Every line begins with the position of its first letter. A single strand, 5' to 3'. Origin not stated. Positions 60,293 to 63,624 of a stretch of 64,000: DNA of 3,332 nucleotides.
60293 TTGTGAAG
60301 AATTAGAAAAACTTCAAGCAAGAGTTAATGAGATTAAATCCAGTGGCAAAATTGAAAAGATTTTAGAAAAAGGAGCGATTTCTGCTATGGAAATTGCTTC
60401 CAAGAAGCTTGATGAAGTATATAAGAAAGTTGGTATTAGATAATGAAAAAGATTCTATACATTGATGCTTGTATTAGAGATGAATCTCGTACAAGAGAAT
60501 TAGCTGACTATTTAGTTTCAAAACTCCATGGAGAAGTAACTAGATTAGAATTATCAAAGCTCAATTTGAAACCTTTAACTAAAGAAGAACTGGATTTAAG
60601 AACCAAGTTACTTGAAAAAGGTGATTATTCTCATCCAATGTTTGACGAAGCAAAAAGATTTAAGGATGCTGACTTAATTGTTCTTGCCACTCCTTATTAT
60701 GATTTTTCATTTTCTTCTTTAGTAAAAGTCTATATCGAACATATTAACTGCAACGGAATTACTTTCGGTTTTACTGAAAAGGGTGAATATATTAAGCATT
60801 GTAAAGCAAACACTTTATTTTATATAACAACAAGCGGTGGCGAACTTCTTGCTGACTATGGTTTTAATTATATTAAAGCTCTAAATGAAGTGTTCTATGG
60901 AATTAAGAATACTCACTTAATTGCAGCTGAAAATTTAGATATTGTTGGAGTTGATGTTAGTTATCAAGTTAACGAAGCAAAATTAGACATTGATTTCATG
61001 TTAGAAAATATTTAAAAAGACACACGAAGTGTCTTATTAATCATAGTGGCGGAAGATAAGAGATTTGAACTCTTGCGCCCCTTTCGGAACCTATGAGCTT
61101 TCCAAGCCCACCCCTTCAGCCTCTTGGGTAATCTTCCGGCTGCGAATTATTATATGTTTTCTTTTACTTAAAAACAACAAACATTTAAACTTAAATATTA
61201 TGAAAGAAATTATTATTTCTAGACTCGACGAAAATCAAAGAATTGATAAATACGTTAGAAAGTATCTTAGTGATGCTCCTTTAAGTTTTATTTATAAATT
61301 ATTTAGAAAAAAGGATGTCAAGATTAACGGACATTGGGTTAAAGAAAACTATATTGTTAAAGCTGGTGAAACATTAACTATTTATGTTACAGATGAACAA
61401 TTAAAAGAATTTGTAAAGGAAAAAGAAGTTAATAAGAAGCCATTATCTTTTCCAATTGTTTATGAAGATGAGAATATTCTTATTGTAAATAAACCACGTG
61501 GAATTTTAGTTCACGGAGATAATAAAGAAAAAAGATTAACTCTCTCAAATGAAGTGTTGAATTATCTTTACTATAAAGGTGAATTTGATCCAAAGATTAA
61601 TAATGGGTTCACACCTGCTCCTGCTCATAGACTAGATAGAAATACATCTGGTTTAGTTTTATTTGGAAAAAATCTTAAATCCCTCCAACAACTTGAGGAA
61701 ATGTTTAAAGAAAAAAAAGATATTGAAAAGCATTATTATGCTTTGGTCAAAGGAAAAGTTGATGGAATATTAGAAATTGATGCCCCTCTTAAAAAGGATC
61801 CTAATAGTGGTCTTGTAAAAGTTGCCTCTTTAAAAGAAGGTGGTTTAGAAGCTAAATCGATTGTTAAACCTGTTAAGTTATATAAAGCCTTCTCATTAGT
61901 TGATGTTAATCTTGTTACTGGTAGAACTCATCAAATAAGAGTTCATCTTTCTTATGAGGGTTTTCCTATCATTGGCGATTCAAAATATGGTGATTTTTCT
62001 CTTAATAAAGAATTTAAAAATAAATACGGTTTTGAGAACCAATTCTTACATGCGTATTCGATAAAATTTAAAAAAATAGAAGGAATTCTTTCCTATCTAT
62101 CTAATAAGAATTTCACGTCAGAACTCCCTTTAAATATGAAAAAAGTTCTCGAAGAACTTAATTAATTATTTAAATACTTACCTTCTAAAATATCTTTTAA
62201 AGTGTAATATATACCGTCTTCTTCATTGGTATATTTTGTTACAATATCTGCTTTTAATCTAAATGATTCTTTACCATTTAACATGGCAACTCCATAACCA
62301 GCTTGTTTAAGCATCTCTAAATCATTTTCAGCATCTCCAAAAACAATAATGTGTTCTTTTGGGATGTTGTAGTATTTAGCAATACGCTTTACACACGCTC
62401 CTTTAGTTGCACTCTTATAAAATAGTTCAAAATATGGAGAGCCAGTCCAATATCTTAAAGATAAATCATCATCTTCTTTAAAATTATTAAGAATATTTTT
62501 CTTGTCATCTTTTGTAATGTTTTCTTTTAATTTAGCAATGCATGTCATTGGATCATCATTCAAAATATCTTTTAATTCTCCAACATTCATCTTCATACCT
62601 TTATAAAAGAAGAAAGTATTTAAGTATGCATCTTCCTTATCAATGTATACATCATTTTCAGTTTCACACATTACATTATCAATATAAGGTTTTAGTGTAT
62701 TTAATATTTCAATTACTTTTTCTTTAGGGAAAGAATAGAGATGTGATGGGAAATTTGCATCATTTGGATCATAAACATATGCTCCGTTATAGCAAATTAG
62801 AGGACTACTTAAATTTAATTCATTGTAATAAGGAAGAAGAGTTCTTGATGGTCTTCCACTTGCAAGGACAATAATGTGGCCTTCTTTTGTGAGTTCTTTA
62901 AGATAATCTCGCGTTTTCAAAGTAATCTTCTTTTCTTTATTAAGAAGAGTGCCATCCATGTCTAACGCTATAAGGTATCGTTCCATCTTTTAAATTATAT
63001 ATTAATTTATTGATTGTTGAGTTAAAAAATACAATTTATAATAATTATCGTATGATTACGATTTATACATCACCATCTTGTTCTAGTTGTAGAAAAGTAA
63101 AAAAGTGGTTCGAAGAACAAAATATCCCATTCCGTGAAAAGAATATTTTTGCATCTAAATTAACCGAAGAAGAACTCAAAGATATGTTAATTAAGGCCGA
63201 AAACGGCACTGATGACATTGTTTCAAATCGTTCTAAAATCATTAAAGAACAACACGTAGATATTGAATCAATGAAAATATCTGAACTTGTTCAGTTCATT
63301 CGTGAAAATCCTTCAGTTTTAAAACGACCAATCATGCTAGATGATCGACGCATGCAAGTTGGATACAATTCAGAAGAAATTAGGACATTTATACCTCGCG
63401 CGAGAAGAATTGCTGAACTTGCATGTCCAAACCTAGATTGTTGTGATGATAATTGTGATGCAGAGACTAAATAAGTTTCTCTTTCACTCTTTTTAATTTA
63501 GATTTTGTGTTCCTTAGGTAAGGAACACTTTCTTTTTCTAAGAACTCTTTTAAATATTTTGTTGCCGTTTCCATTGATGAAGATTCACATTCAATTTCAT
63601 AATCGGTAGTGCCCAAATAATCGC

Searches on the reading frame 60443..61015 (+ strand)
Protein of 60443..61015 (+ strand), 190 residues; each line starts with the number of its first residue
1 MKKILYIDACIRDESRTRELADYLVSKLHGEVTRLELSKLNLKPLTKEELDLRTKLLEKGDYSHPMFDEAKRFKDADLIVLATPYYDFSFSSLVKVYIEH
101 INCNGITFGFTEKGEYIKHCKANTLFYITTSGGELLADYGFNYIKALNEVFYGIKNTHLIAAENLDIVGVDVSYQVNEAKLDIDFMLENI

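Call 46: search_protein_families(library=pfam, proteins=[window:60443-61015:+], max_evalue=0.01)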
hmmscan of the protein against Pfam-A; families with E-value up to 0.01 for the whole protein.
window:60443-61015:+ (190 aa): 2 families
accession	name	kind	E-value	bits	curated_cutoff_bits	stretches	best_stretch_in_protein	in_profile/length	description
PF02525.22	Flavodoxin_2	-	2e-19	70.5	27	1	2-168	1-180/198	Flavodoxin-like fold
PF03358.20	FMN_red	-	9.5e-11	41.9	24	1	3-115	2-99/152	NADPH-dependent FMN reductase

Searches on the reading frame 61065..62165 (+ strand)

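Call 60: search_protein_families(library=pfam, proteins=[window:61065-62165:+], max_evalue=0.0001)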
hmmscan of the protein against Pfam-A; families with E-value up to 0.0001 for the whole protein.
window:61065-62165:+ (366 aa): 1 family
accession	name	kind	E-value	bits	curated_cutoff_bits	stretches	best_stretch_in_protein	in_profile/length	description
PF00849.27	PseudoU_synth_2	-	1.9e-32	113.1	26.8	1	137-296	1-151/152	RNA pseudouridylate synthase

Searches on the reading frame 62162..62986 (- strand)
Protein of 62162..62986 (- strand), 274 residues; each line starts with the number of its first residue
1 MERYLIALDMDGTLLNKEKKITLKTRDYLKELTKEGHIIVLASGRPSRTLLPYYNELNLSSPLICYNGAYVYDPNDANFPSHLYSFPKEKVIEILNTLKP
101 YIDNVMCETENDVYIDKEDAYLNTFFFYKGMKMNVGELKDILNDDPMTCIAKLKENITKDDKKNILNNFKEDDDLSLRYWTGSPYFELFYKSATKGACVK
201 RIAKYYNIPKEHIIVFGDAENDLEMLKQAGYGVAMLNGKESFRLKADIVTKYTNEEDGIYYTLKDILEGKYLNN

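Call 60: search_protein_families(library=pfam, proteins=[window:62162-62986:-], max_evalue=0.0001)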
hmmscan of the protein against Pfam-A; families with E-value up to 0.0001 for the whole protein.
window:62162-62986:- (274 aa): 5 families
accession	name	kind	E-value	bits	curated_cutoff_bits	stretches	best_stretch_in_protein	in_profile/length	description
PF08282.18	Hydrolase_3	-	2.4e-62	211.4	20.9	1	6-263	1-255/255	haloacid dehalogenase-like hydrolase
PF05116.19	S6PP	-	7.6e-13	49.1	20.3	1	190-241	161-212/247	Sucrose-6F-phosphate phosphohydrolase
PF00702.32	Hydrolase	-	8.3e-10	39.8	26.4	1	195-230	156-191/191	haloacid dehalogenase-like hydrolase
PF12710.13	HAD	-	6.3e-06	27.2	27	0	164-227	126-189/189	haloacid dehalogenase-like hydrolase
PF13419.12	HAD_2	-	1.3e-05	25.8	23.8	0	198-235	140-177/178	Haloacid dehalogenase-like hydrolase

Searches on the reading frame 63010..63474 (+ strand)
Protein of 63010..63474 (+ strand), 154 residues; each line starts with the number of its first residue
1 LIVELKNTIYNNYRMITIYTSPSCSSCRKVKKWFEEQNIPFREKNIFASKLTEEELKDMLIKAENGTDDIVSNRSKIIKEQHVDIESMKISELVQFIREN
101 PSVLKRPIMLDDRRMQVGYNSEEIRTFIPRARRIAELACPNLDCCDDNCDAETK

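Call 46: search_protein_families(library=pfam, proteins=[window:63010-63474:+], max_evalue=0.01)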
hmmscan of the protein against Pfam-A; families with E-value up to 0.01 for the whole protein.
window:63010-63474:+ (154 aa): 2 families
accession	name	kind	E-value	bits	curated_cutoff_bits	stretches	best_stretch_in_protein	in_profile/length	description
PF03960.21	ArsC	-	2.7e-23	82.5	24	1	19-127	1-79/79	ArsC family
PF00462.30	Glutaredoxin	-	2.9e-08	34.2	22.9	1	16-59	1-44/60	Glutaredoxin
